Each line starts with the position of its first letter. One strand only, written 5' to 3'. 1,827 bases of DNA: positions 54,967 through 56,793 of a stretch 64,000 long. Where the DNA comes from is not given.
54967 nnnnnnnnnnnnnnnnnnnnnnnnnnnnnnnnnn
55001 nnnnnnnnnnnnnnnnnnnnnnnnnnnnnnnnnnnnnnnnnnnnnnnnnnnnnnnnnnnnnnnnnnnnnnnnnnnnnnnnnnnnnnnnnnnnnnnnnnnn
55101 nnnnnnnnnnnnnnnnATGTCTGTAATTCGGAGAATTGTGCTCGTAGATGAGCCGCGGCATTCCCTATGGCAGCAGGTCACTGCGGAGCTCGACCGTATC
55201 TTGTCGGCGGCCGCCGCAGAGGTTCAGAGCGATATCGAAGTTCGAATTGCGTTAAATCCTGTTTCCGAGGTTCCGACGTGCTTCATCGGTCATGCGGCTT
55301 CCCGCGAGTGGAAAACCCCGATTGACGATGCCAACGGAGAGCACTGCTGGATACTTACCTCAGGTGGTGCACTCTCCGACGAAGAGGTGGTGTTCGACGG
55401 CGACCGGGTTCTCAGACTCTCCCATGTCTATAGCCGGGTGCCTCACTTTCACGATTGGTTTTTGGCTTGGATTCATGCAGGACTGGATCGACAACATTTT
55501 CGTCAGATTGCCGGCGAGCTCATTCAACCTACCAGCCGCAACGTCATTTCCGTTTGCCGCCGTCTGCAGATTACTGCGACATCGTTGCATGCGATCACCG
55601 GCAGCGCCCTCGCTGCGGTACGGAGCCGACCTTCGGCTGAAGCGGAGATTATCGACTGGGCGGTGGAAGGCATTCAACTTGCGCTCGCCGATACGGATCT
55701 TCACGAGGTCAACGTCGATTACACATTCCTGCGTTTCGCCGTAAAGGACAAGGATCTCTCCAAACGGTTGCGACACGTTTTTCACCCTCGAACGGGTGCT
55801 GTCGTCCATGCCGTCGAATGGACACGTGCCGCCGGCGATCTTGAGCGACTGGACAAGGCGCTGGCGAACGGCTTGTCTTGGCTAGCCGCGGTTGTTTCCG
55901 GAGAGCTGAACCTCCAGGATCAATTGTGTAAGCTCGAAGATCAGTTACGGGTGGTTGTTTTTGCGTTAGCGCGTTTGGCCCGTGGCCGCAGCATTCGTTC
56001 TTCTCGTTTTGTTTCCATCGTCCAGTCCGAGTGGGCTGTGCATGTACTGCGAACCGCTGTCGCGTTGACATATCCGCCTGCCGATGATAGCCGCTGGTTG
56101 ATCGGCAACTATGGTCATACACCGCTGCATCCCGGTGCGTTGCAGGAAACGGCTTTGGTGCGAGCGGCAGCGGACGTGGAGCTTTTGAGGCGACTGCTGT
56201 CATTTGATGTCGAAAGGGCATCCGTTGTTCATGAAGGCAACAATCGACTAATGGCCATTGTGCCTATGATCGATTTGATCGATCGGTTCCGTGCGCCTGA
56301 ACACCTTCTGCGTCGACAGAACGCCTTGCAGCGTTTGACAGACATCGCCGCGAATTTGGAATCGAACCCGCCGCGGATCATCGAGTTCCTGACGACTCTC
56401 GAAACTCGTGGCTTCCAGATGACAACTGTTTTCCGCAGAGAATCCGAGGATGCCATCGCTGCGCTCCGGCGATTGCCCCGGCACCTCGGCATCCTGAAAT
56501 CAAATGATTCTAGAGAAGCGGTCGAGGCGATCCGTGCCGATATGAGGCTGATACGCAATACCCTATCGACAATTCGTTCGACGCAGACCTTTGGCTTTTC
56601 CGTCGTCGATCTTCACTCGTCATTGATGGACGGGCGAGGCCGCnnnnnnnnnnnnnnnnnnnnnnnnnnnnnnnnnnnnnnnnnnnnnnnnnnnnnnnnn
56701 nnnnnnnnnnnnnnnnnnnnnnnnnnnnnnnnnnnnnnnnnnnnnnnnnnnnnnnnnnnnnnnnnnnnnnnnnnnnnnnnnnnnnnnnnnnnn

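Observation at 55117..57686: Two-gene cassette (unknown 509-aa protein plus STAND/Orc-like P-loop ATPase) as the sole cargo of a low-GC islet: candidate undescribed defence-type system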

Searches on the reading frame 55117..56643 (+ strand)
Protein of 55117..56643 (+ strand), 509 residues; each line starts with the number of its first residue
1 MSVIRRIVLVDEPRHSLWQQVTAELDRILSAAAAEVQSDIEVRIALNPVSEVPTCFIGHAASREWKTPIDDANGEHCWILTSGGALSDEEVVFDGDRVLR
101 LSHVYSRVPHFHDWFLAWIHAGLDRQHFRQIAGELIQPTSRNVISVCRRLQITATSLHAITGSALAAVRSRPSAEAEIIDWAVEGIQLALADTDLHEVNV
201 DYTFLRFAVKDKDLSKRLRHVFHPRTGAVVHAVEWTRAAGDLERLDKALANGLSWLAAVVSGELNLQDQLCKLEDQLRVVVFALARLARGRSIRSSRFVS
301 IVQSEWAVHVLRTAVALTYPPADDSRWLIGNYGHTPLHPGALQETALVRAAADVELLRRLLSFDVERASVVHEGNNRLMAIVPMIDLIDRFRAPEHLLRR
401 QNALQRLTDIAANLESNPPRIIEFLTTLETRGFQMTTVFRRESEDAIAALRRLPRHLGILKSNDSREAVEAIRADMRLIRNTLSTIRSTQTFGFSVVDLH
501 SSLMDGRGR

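Call 7: search_protein_families(library=pfam, proteins=[window:55117-56643:+], max_evalue=1)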
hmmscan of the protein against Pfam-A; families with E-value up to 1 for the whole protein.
window:55117-56643:+ (509 aa): 1 family
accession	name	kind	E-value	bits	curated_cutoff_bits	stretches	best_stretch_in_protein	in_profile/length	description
PF09339.16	HTH_IclR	-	0.093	13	22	1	397-433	11-47/52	IclR helix-turn-helix domain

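Call 8: search_protein_families(library=padloc, proteins=[window:55117-56643:+], max_evalue=1)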
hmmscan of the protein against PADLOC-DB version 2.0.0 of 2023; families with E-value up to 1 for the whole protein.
window:55117-56643:+ (509 aa): 1 family
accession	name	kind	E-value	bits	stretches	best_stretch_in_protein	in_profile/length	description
PDLC01042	Csx21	-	0.078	11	1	401-493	9-71/201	Type III-D associated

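Call 9: search_protein_families(library=ncbifam, proteins=[window:55117-56643:+], max_evalue=1)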
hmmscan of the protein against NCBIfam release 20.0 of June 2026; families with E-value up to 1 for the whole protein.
window:55117-56643:+ (509 aa): 1 family
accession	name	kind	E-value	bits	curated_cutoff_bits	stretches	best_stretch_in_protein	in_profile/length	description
NF033472.1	AAC_2p_IIb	exception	0.14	11.3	390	1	140-185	147-191/228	kasugamycin N-acetyltransferase AAC(2')-IIb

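Call 10: find_homologous_proteins(query=window:55117-56643:+, max_evalue=0.001)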
Query window:55117-56643:+ (509 aa): 1 proteins with E <= 0.001 among 8000 candidates.
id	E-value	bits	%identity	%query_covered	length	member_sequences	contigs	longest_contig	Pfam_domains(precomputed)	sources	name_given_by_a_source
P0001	0.0e+0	1107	100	99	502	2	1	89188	-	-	-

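Call 28: search_protein_representatives(protein=window:55117-56643:+)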
Query: 509 residues. Proteins with E-value up to 0.001 (for the whole library): 10; up to 1e-10: 6; up to 1e-30: 5. The best 10 are listed.
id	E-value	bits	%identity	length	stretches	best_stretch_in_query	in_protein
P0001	0.0e+00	1107.0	100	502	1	9-509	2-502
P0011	5.8e-53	197.0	76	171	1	1-117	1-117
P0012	1.2e-36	143.3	65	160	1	169-278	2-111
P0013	2.4e-36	142.2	29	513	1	4-384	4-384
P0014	3.1e-32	128.7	30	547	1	2-456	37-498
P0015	2.2e-19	86.3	28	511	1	4-504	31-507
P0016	1.4e-07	47.4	25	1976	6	28-83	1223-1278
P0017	9.2e-07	44.7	29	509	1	2-185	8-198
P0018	1.5e-06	44.0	32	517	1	54-194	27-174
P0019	7.7e-06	41.6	27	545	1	16-328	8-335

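Call 32: find_homologous_proteins(query=A2, max_evalue=0.001)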
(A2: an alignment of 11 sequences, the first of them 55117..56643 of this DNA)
Query A2 (11 sequences) (509 aa, profile of the alignment): 3 proteins with E <= 0.001 among 8000 candidates.
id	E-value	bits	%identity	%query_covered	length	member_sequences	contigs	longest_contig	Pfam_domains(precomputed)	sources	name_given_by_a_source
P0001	1.6e-159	550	100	99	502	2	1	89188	-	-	-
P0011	9.9e-34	135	76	23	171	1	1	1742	-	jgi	-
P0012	3.3e-15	74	65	22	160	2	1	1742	-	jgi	-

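Call 34: find_encoding_contigs(protein=P0013, flank=10000, max_places=3)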
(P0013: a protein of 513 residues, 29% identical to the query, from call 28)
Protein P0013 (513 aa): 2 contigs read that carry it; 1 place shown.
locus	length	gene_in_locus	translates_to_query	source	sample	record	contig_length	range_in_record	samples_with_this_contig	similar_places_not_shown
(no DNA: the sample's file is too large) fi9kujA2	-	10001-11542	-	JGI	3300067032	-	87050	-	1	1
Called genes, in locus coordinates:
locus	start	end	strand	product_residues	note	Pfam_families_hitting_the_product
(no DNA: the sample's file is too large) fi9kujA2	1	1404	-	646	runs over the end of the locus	PF06480:FtsH_ext, PF06068:TIP49 (faint), PF00004:AAA, PF07728:AAA_5 (weak), PF17862:AAA_lid_3, PF01434:Peptidase_M41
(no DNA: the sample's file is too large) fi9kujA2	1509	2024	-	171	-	PF00156:Pribosyltran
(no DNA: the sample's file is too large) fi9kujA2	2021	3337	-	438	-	PF01171:ATP_bind_3, PF11734:TilS_C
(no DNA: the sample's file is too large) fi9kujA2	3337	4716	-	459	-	PF09913:DUF2142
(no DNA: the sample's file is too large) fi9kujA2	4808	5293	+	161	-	PF07963:N_methyl (weak)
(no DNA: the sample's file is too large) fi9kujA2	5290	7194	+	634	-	PF01436:NHL (faint), PF07494:Reg_prop (faint)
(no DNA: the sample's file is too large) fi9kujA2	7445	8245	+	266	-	-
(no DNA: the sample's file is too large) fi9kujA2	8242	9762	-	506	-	PF13231:PMT_2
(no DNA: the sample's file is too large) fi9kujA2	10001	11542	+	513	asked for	-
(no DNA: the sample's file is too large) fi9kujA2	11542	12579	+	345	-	PF13191:AAA_16, PF13401:AAA_22 (faint)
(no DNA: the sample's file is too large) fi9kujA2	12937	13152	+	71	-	-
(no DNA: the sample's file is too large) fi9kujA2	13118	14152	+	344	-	PF00490:ALAD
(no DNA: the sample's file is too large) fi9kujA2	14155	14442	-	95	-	PF01521:Fe-S_biosyn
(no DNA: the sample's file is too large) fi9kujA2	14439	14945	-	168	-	-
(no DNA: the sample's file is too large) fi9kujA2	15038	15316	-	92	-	PF00111:Fer2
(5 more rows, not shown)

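Call 36: find_encoding_contigs(protein=P0015, flank=10000, max_places=3)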
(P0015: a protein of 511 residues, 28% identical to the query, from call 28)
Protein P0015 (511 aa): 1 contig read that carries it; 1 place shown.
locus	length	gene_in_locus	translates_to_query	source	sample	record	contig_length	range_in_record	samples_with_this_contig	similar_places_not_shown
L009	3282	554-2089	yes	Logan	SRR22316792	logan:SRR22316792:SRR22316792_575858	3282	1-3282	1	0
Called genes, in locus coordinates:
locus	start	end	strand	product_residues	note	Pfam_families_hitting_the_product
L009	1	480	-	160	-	?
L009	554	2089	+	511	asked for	-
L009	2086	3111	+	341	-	PF01637:ATPase_2 (weak), PF13191:AAA_16 (weak), PF13401:AAA_22 (faint)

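Call 37: find_encoding_contigs(protein=P0017, flank=10000, max_places=3)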
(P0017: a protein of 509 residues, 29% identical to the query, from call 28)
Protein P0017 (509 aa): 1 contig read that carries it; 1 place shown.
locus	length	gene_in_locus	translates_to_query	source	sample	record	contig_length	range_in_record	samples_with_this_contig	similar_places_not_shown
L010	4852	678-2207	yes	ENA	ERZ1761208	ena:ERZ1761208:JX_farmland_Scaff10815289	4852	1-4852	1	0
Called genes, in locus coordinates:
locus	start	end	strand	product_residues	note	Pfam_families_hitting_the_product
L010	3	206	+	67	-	?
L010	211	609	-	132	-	PF02472:ExbD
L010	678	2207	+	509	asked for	-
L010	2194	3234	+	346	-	PF13191:AAA_16, PF20720:nSTAND3 (faint), PF13401:AAA_22 (weak)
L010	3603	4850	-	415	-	?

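Call 40: find_related_loci(query=A3, collection=genome_contigs, flank=10000)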
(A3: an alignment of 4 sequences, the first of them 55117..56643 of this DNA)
Query A3 (509 aa) in genome_contigs; peptide patterns used: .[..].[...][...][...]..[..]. (x = any residue, [..] = any of these).
13 stretches matched a pattern, but none encodes a relative of the query by tblastn (E <= 1e-3).

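Call 46: predict_structure(alignment_id=A1)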
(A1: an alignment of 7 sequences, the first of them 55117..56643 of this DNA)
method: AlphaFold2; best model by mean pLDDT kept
length: 509 residues; sequences in the alignment: 7
mean_pLDDT: 81.4   pTM: 0.62
mean pLDDT of the five models: 81.4, 80.6, 80.5, 78.4, 77.6
residues with pLDDT >= 90: 142; 70-90: 286; 50-70: 58; < 50: 23
segments of 3 or more residues with pLDDT < 50: 85-92, 321-326, 506-509
pLDDT, mean of each block of 10 residues (from residue 1): 86 84 90 83 90 90 78 80 52 67 70 82 75 60 80 91 94 93 92 85 87 85 90 85 92 87 74 88 85 66 82 72 46 52 73 85 84 87 88 84 90 88 91 90 95 90 76 94 86 82 52
secondary structure, 60 per line:
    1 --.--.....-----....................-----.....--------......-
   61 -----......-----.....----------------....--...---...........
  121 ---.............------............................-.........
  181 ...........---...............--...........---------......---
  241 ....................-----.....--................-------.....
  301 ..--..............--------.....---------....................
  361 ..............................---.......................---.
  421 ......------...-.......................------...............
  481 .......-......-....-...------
elements in order: E6-10 H16-35 E41-45 E54-59 H66-71 E77-81 E98-101 H110-120 H125-136 H143-170 H172-191 H195-208 H212-222 H232-237 H241-260 H266-269 H273-288 H296-302 H305-318 H327-331 H341-390 H394-416 H420-426 E433-435 H437-459 H466-487 H489-494 E496-499

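Call 50: fold_search(model_id=the predicted structure, library=pdb)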
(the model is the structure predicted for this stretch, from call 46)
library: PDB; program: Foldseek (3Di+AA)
matches with E <= 10: 202; with E <= 0.001: 0
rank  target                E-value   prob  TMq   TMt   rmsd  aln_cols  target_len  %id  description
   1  6w8o_A                1.4e-01  0.25  0.12  0.14  25.6       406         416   11  Structure of an Apo membrane protein (released 2021-08-04)
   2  8th4_A                2.7e-01  0.60  0.21  0.26  17.4       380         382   10  Structure of AT118-L Nanobody Antagonist in Complex with the Angiotensin II Type I Receptor and Losartan (released 2024-05-22)
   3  5v54_A                3.1e-01  0.44  0.17  0.21  20.2       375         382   12  Crystal structure of 5-HT1B receptor in complex with methiothepin (released 2018-02-07)
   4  6o3e_B                3.2e-01  0.51  0.20  0.19  31.1       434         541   12  mouse aE-catenin 82-883 (released 2019-11-13)
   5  9uwd                  3.2e-01  0.47  0.19  0.21  18.6       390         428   11  Cryo-EM structure of inactive-DP1 (released 2025-05-28)
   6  7c61_A                4.7e-01  0.38  0.18  0.23  19.7       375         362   10  Crystal structure of 5-HT1B-BRIL and SRP2070_Fab complex (released 2020-07-29)
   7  4iar                  5.1e-01  0.30  0.17  0.21  20.2       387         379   10  Crystal structure of the chimeric protein of 5-HT1B-BRIL in complex with ergotamine (PSI Community Target) (released 2013-03-13)
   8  9jrt_A                5.7e-01  0.41  0.18  0.24  19.0       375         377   11  Structural Insights into Selective Antagonism of TG6-129 and EP2 Prostaglandin Receptor (released 2025-10-22)
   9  8tf5                  5.7e-01  0.35  0.18  0.23  20.8       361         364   12  Crystal structure of orphan G protein-coupled receptor 6, pseudoapo form (released 2024-12-04)
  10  9zcn_A                6.0e-01  0.11  0.15  0.10  28.4       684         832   10  Avian TRPM8 (Parus major) fully-swapped, closed, ligand-free in the presence of calcium, structure resolved in cell ve (released 2026-03-25)
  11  9jro_A                6.8e-01  0.44  0.19  0.24  18.4       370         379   11  Structural Insights into Selective Antagonism of PF04418948 and EP2 Prostaglandin Receptor (released 2025-10-22)
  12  6o3e_A                6.8e-01  0.21  0.18  0.17  29.9       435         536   13  mouse aE-catenin 82-883 (released 2019-11-13)
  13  5ic0                  7.7e-01  0.10  0.13  0.14  22.6       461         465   11  Structural analysis of a talin triple domain module (released 2016-05-18)
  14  7b6h                  1.2e+00  0.11  0.16  0.14  23.2       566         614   11  Drosophila melanogaster TRAPP C11 subunits region 1 to 718 (released 2021-06-09)
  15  8vic_A                1.2e+00  0.15  0.16  0.20  25.5       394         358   12  AP-6 bound human TMEM175 (released 2024-08-14)
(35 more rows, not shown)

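Call 51: search_protein_families(library=pfam, alignment_id=A2, max_evalue=1)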
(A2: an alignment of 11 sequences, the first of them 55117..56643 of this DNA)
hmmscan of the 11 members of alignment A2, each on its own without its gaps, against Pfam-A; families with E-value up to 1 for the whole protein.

A. member 1, window:55117-56643:+ (509 aa): 1 family
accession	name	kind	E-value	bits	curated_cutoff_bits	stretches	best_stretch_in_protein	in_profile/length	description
PF09339.16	HTH_IclR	-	0.093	13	22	1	397-433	11-47/52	IclR helix-turn-helix domain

B. families by the number of members that match (of 11 scanned): 6 families
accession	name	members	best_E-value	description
PF02875.26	Mur_ligase_C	1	0.0029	Mur ligase, glutamate ligase domain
PF18895.5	T4SS_pilin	1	0.072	Type IV secretion system pilin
PF09339.16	HTH_IclR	1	0.093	IclR helix-turn-helix domain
PF00512.31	HisKA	1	0.12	His Kinase A (phospho-acceptor) domain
PF12842.12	DUF3819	1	0.21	CCR4-Not complex, Not1 subunit, domain of unknown function DUF3819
PF20659.2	MS_C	1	0.61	Malate synthase, C-terminal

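Call 52: search_solved_structures(query=A2, max_evalue=10)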
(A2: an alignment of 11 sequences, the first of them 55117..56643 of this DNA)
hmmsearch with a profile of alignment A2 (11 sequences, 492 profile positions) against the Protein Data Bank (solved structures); distinct sequences matched with E-value up to 10: 16.
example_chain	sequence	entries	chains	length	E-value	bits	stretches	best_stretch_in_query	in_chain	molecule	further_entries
8qae_A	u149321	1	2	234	0.023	16.8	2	230-362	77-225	sc-apCC-6-SLLA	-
8a3k_UNK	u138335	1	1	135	0.044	15.8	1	244-295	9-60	sc-apCC-4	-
9k83_A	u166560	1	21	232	0.072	15.1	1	211-336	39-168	Fiber-n6-Zn1-HEHE-43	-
3jqh_A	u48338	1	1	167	0.13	14.3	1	201-284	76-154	C-type lectin domain family 4 member M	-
8ek4_A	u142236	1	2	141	0.19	13.7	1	208-303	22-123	Ice-binding protein TIP-99a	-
4g3j_A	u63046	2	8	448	0.22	13.5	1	325-460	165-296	sterol 14-alpha-demethylase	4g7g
3gw9_A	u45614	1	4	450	0.23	13.5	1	325-460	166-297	STEROL 14ALPHA-DEMETHYLASE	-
3g1q_A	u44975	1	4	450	0.23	13.5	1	325-460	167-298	Sterol 14-alpha-demethylase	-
6egc_A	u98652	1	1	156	0.23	13.5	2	425-480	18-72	SC_2L4HC2_23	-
3p99_A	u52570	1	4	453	0.23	13.4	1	325-460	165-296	Sterol 14-alpha-demethylase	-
3tik_A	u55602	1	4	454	0.23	13.4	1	325-460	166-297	sterol 14-alpha demethylase (CYP51)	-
2wv2_A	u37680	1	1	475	0.25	13.3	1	325-460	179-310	LANOSTEROL 14-ALPHA-DEMETHYLASE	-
6dmp_B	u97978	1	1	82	0.26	13.2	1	424-472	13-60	Designed orthogonal protein DHD13_XAAA_B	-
6pfp_A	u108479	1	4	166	1.5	10.8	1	211-296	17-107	Myosin-7 fused to GP7 and EB1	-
6w2v_A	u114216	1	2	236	1.5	10.8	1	175-336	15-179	Junction 23 DHR14-DHR18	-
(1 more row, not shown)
